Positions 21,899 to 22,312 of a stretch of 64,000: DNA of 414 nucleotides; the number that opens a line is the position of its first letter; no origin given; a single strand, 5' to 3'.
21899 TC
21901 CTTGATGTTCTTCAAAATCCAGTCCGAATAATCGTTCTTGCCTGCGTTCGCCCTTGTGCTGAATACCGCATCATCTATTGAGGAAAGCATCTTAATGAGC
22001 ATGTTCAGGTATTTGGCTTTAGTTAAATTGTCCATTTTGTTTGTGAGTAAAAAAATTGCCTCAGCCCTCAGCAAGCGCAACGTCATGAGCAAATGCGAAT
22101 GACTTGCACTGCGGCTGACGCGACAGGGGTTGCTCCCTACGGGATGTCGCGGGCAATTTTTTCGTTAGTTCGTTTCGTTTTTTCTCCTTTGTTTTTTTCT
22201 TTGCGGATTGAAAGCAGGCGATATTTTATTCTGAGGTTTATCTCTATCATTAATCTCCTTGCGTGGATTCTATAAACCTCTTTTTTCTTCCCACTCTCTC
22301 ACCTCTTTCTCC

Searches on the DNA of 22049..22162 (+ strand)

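Call 34: build_rna_model(alignment_id=A4, structure=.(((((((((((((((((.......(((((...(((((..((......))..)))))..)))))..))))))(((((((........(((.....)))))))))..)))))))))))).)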
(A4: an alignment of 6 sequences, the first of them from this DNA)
Model R1 built from alignment A4 (6 sequences, 119 columns); structure: as given.
model positions 115; base pairs 39; branch points 1; effective number of sequences 1.26; information 0.59 bits per position. Calibrated on 0.2 Mb of random sequence (short: E-values are rough).
structure used (alignment columns):
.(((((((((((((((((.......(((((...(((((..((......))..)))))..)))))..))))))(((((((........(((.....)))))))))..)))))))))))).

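Call 35: search_with_rna_model(model_id=R1, source=window, filters=off, max_evalue=10)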
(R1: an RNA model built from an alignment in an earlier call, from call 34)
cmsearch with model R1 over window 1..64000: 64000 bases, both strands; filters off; matches with E-value up to 10: 24.
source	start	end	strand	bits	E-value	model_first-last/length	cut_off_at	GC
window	25670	25784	-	123.9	1.2e-33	1-115/115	no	0.54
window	14767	14881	-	119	3.1e-32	1-115/115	no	0.5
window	22049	22163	+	117.6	8.3e-32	1-115/115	no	0.54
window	39381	39494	+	116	2.4e-31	1-115/115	no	0.48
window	63043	63146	+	101.4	4.2e-27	1-115/115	no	0.62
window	28863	29006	+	68.5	1.5e-17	1-115/115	no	0.56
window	44929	45040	+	49.4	5.1e-12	1-115/115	no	0.45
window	63043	63146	-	33.6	2e-07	1-115/115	no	0.62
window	22049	22163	-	29.7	2.8e-06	1-115/115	no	0.54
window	14767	14881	+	27.9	9e-06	1-115/115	no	0.5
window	39381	39494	-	23.3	0.00019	1-115/115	no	0.48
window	25670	25784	+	22.2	0.00043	1-115/115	no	0.54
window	28863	29006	-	21.6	0.00064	1-115/115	no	0.56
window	30119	30141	-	10.5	1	76-98/115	no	0.83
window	38955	39016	+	10.3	1.2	1-115/115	no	0.39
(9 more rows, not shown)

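Call 36: search_with_rna_model(model_id=R1, sources=[L014, L017, L018, L020, L026, L028, L032, L033, L040, L044, L050, L073, L074, L080, L087, L089, L097, L101, L107, L118], max_evalue=1)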
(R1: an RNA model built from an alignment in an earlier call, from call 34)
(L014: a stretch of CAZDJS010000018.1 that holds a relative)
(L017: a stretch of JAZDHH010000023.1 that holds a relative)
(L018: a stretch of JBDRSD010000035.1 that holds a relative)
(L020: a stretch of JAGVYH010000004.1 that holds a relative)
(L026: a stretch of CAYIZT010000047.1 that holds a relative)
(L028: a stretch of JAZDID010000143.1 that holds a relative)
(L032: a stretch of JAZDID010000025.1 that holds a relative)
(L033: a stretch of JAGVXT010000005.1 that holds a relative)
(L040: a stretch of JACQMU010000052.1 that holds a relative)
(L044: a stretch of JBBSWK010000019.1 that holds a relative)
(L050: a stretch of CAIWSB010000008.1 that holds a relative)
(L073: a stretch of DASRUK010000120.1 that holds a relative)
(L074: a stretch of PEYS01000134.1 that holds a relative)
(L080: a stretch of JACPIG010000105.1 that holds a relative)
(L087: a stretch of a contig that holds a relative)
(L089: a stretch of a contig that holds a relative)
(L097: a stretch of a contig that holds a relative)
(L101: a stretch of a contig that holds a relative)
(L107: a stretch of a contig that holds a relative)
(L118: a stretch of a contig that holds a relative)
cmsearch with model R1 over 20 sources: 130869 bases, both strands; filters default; matches with E-value up to 1: 29.
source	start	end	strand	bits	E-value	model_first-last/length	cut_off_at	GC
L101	441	558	-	91.1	8.2e-24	1-115/115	no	0.55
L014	1569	1666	-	49.6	9.4e-12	1-115/115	no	0.58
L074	1296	1362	+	34.2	2.8e-07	1-115/115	no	0.64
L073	367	460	-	31.4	1.8e-06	1-115/115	no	0.51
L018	801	926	+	29.5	6.4e-06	1-115/115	no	0.67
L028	5320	5374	-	28.8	1e-05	59-115/115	5'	0.71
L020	5542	5574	-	27.9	1.9e-05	71-103/115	no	0.76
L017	2442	2474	+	27.7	2.1e-05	71-103/115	no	0.73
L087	36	68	+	27.3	2.9e-05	71-103/115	no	0.7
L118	2105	2137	+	26.6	4.5e-05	71-103/115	no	0.79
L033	1425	1457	+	26.3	5.4e-05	71-103/115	no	0.73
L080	4420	4531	-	24.8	0.00015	1-115/115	no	0.71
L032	4342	4468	+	23.6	0.00033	1-115/115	no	0.55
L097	4598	4624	-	23.3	0.00042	74-100/115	no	0.81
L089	58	90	-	23.3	0.00042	71-103/115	no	0.64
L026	2809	2835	+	23.2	0.00045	74-100/115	no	0.7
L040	2630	2656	-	23.1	0.00045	74-100/115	no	0.7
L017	1475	1507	-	22.5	0.00069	71-103/115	no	0.82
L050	1373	1405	+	21.9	0.0011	71-103/115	no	0.76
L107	4686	4718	+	20.8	0.0022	71-103/115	no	0.85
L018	826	858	-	19.8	0.0043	71-103/115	no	0.76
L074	1296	1405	-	19.6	0.0049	1-115/115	no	0.6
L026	2750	2782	-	18.2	0.012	71-103/115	no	0.55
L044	3166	3188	+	18.1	0.014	76-98/115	no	0.7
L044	3096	3173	-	16.9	0.03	1-115/115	no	0.64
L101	441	558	+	16.7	0.035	1-115/115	no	0.55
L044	5821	5847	-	16.5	0.04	74-100/115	no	0.7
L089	118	140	+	14.9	0.11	76-98/115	no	0.87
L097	4653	4679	+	12.5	0.58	74-100/115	no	0.81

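Call 38: search_with_rna_model(model_id=R1, sources=[L120, L121, L122, L123, L124, L125, L126, L127, L128, L129, L130, L131, L132, L133, L134, L135, L136, L137, L138, L139, L140, L141, L142, L143, L144], max_evalue=0.001, make_alignment=true)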
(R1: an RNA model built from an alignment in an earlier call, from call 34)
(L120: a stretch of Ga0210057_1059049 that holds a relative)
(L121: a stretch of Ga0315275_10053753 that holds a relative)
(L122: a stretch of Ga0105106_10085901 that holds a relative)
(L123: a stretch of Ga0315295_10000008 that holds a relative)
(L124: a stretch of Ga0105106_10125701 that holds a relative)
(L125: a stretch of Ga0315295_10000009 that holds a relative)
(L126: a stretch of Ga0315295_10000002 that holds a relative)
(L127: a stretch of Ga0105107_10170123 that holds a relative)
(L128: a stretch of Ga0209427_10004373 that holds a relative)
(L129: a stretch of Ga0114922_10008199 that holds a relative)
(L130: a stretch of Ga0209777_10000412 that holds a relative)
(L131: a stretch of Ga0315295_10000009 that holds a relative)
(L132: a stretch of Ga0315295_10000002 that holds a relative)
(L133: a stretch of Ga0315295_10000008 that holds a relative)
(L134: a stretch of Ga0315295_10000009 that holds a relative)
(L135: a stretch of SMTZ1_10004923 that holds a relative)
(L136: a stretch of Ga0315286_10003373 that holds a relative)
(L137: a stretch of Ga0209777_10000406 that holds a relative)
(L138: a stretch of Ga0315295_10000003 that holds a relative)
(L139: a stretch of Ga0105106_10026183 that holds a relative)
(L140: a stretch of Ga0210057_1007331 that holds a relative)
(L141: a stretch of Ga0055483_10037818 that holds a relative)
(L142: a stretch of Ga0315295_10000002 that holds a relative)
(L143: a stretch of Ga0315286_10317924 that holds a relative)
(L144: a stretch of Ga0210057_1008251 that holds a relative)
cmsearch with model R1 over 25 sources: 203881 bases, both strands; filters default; matches with E-value up to 0.001: 32.
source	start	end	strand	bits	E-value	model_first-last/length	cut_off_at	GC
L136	7835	7949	-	110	4.2e-29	1-115/115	no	0.58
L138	6844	6947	-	107.3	2.6e-28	1-115/115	no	0.54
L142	1235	1349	-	107.2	2.6e-28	1-115/115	no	0.56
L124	1311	1425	+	101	1.7e-26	1-115/115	no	0.56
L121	1651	1754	+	99.6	4.4e-26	1-115/115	no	0.54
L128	5318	5435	-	91.1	1.3e-23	1-115/115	no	0.55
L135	9917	10034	+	91.1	1.3e-23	1-115/115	no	0.55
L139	3174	3287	-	88.9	5.5e-23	1-115/115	no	0.48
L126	1586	1707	-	87.5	1.5e-22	1-115/115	no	0.51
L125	1973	2089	-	87.4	1.5e-22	1-115/115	no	0.59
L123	5463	5576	-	85.1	7.1e-22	1-115/115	no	0.55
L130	3819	3932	-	82.3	4.5e-21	1-115/115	no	0.54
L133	4742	4855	-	80.9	1.2e-20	1-115/115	no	0.56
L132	793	906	+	80.3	1.7e-20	1-115/115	no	0.56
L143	416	531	+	77.3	1.3e-19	1-115/115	no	0.55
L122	277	397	-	74.9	6.7e-19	1-115/115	no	0.55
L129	4643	4761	+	73.8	1.3e-18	1-115/115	no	0.6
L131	2847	2966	+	72.2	4.1e-18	1-115/115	no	0.5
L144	11193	11297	-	63.4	1.4e-15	1-115/115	no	0.53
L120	1298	1402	+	63.3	1.5e-15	1-115/115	no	0.53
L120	1954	2057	+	62.5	2.6e-15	1-115/115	no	0.52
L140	584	688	+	59.4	2e-14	1-115/115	no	0.51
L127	1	165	-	59.3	2.3e-14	1-115/115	no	0.52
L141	1179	1292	-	58.8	3e-14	1-115/115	no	0.52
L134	1549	1701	-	57.9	5.7e-14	1-115/115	no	0.44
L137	11115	11236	-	57.5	7.4e-14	1-115/115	no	0.48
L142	1235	1349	+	35.4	1.9e-07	1-115/115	no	0.56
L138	6844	6947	+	34.1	4.8e-07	1-115/115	no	0.54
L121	1651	1754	-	30.7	4.5e-06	1-115/115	no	0.54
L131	2847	2966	-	27.2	4.7e-05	1-115/115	no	0.5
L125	1973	2089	+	23.6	0.00051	1-115/115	no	0.59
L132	793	906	-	23.3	0.00065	1-115/115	no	0.56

Alignment A5: 32 matches aligned to the model, 252 columns, each read 5' to 3' on its own strand. Consensus structure (alignment columns), stored with it:
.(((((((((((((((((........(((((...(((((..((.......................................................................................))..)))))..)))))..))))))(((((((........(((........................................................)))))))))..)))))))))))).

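Call 41: search_with_rna_model(model_id=R1, sources=[window, L014, L120, L121, L122, L123, L124, L125, L126, L128, L129, L130, L131, L132, L133, L134, L136, L137, L138, L139, L140, L141, L142, L143, L144], max_evalue=1e-9, make_alignment=true)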
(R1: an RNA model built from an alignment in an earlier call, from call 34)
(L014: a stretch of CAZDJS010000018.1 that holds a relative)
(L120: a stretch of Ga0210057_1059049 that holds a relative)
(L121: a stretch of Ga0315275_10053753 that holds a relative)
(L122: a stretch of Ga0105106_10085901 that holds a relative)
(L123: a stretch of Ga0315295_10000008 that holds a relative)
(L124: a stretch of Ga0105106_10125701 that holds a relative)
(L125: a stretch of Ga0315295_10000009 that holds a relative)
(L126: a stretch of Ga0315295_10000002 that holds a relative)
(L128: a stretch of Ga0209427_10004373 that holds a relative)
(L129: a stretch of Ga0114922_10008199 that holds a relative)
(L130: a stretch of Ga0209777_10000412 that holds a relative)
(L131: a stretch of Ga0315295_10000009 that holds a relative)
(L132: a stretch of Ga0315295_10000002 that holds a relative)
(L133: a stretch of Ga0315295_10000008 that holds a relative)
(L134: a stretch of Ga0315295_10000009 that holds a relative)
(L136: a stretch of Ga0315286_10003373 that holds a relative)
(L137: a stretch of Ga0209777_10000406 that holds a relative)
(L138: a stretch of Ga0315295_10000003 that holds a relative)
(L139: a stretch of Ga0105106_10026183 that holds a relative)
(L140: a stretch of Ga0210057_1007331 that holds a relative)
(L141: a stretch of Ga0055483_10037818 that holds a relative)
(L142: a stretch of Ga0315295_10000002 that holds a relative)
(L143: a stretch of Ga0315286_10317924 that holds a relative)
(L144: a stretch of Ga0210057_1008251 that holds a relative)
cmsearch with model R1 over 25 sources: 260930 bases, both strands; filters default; matches with E-value up to 1e-9: 32.
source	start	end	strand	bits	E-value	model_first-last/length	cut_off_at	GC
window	25670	25784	-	123.9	4.7e-33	1-115/115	no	0.54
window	14767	14881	-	119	1.3e-31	1-115/115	no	0.5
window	22049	22163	+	117.6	3.4e-31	1-115/115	no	0.54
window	39381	39494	+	116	9.7e-31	1-115/115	no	0.48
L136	7835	7949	-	110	5.4e-29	1-115/115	no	0.58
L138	6844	6947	-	107.3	3.3e-28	1-115/115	no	0.54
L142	1235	1349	-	107.2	3.4e-28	1-115/115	no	0.56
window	63043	63146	+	101.4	1.7e-26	1-115/115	no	0.62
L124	1311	1425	+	101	2.2e-26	1-115/115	no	0.56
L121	1651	1754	+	99.6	5.6e-26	1-115/115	no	0.54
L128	5318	5435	-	91.1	1.6e-23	1-115/115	no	0.55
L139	3174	3287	-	88.9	7.1e-23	1-115/115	no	0.48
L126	1586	1707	-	87.5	1.9e-22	1-115/115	no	0.51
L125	1973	2089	-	87.4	1.9e-22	1-115/115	no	0.59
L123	5463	5576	-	85.1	9.1e-22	1-115/115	no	0.55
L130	3819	3932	-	82.3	5.8e-21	1-115/115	no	0.54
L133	4742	4855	-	80.9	1.5e-20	1-115/115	no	0.56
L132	793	906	+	80.3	2.2e-20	1-115/115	no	0.56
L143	416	531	+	77.3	1.7e-19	1-115/115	no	0.55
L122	277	397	-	74.9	8.6e-19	1-115/115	no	0.55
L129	4643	4761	+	73.8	1.7e-18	1-115/115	no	0.6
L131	2847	2966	+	72.2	5.2e-18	1-115/115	no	0.5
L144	11193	11297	-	63.4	1.8e-15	1-115/115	no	0.53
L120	1298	1402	+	63.3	1.9e-15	1-115/115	no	0.53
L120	1954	2057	+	62.5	3.3e-15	1-115/115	no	0.52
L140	584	688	+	59.4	2.6e-14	1-115/115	no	0.51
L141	1179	1292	-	58.8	3.9e-14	1-115/115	no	0.52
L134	1549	1701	-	57.9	7.3e-14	1-115/115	no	0.44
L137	11115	11236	-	57.5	9.5e-14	1-115/115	no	0.48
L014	1569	1666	-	49.6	1.9e-11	1-115/115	no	0.58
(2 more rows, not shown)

Alignment A6: 32 matches aligned to the model, 245 columns, each read 5' to 3' on its own strand. Consensus structure (alignment columns), stored with it:
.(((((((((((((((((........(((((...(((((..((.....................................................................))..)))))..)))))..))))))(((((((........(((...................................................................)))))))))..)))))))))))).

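Call 73: search_with_rna_model(model_id=R1, sources=[L145, L146, L147, L148], max_evalue=1)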
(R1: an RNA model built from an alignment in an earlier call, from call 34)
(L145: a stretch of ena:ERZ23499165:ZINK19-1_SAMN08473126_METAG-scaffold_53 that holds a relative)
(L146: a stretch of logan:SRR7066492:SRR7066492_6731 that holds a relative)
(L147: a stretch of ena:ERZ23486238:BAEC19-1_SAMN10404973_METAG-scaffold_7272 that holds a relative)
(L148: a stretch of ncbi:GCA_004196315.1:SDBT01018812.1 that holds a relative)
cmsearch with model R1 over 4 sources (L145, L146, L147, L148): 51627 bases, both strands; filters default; matches with E-value up to 1: 0.
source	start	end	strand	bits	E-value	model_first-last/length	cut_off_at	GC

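Call 77: search_with_rna_model(model_id=R1, sources=[L149, L150, L151], max_evalue=1)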
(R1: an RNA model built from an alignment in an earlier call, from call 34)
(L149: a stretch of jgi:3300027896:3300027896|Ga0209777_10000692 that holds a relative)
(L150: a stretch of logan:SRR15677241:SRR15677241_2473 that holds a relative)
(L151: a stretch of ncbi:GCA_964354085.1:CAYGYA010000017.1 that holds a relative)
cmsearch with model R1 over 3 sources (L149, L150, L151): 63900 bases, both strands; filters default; matches with E-value up to 1: 0.
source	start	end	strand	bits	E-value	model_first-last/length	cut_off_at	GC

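Call 92: search_with_rna_model(model_id=R1, sources=[L120, L121, L122, L123, L124, L125, L126, L128, L129, L130, L131, L132, L133, L136, L137, L138, L139, L140, L141, L142, L143, L144], max_evalue=1e-12, make_alignment=true)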
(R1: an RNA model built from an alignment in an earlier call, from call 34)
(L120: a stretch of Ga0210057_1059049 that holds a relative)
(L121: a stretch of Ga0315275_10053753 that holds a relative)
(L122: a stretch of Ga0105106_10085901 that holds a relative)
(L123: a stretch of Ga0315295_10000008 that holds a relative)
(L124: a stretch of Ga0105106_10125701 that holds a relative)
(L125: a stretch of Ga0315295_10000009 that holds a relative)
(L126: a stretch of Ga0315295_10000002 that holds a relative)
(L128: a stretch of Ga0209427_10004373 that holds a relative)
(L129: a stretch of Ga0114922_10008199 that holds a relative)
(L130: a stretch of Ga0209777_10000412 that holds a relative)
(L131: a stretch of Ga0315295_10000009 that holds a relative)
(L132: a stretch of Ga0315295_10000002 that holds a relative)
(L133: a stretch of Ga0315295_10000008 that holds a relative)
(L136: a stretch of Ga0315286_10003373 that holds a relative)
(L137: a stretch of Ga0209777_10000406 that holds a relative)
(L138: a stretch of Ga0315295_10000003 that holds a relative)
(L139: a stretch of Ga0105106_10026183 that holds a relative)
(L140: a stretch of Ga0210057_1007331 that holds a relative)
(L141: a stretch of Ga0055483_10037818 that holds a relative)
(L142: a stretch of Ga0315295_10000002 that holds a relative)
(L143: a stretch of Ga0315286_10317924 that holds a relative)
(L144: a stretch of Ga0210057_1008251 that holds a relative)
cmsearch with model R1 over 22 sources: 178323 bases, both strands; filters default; matches with E-value up to 1e-12: 23.
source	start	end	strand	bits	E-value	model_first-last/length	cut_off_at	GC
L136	7835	7949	-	110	3.7e-29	1-115/115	no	0.58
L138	6844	6947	-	107.3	2.2e-28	1-115/115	no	0.54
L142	1235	1349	-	107.2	2.3e-28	1-115/115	no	0.56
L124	1311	1425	+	101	1.5e-26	1-115/115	no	0.56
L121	1651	1754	+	99.6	3.9e-26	1-115/115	no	0.54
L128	5318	5435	-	91.1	1.1e-23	1-115/115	no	0.55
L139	3174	3287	-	88.9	4.9e-23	1-115/115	no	0.48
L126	1586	1707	-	87.5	1.3e-22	1-115/115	no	0.51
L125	1973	2089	-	87.4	1.3e-22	1-115/115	no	0.59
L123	5463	5576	-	85.1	6.2e-22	1-115/115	no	0.55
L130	3819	3932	-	82.3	3.9e-21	1-115/115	no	0.54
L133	4742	4855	-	80.9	1e-20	1-115/115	no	0.56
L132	793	906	+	80.3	1.5e-20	1-115/115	no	0.56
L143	416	531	+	77.3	1.2e-19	1-115/115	no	0.55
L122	277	397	-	74.9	5.9e-19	1-115/115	no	0.55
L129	4643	4761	+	73.8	1.2e-18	1-115/115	no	0.6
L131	2847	2966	+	72.2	3.6e-18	1-115/115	no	0.5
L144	11193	11297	-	63.4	1.2e-15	1-115/115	no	0.53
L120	1298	1402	+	63.3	1.3e-15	1-115/115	no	0.53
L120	1954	2057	+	62.5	2.3e-15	1-115/115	no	0.52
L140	584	688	+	59.4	1.8e-14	1-115/115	no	0.51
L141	1179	1292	-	58.8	2.6e-14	1-115/115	no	0.52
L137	11115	11236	-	57.5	6.5e-14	1-115/115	no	0.48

Alignment A10: 23 matches aligned to the model, 144 columns, each read 5' to 3' on its own strand. Consensus structure (alignment columns), stored with it:
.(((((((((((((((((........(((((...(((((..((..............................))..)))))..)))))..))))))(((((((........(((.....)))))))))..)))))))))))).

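Call 93: build_rna_model(alignment_id=A10)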
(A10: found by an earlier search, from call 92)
Model R2 built from alignment A10 (23 sequences, 144 columns); structure: stored with the alignment.
model positions 115; base pairs 39; branch points 1; effective number of sequences 1.78; information 0.59 bits per position. Calibrated on 0.2 Mb of random sequence (short: E-values are rough).
structure used (alignment columns):
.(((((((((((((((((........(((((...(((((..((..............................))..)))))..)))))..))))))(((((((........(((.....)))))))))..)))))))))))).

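Call 94: search_with_rna_model(model_id=R2, source=window, filters=off, max_evalue=0.1)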
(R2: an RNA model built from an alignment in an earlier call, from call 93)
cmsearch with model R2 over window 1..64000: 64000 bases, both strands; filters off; matches with E-value up to 0.1: 14.
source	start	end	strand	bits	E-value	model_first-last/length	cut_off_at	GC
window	25670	25784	-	114.7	5.5e-27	1-115/115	no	0.54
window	22049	22163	+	113.1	1.4e-26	1-115/115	no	0.54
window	14767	14881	-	105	1.6e-24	1-115/115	no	0.5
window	39381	39494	+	100.4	2.4e-23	1-115/115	no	0.48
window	63043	63146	+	94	1.1e-21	1-115/115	no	0.62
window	44929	45094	+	82.6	8.7e-19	1-115/115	no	0.48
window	28863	29006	+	70.6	1e-15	1-115/115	no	0.56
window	63043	63146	-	35.8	8.4e-07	1-115/115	no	0.62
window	22049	22163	-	32.1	7.6e-06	1-115/115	no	0.54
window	14767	14881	+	30.3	2.2e-05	1-115/115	no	0.5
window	44929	45094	-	27.1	0.00014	1-115/115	no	0.48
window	28863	29006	-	26.6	0.00019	1-115/115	no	0.56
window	39381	39494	-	25.2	0.00043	1-115/115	no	0.48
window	25670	25784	+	25.2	0.00044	1-115/115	no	0.54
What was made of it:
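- Checked: The covariance model R2, built only from 23 copies in other metagenomes, finds 25670-25784 (-) full length at 114.7 bits, E 5.5e-27, the best hit in the window (call 94).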
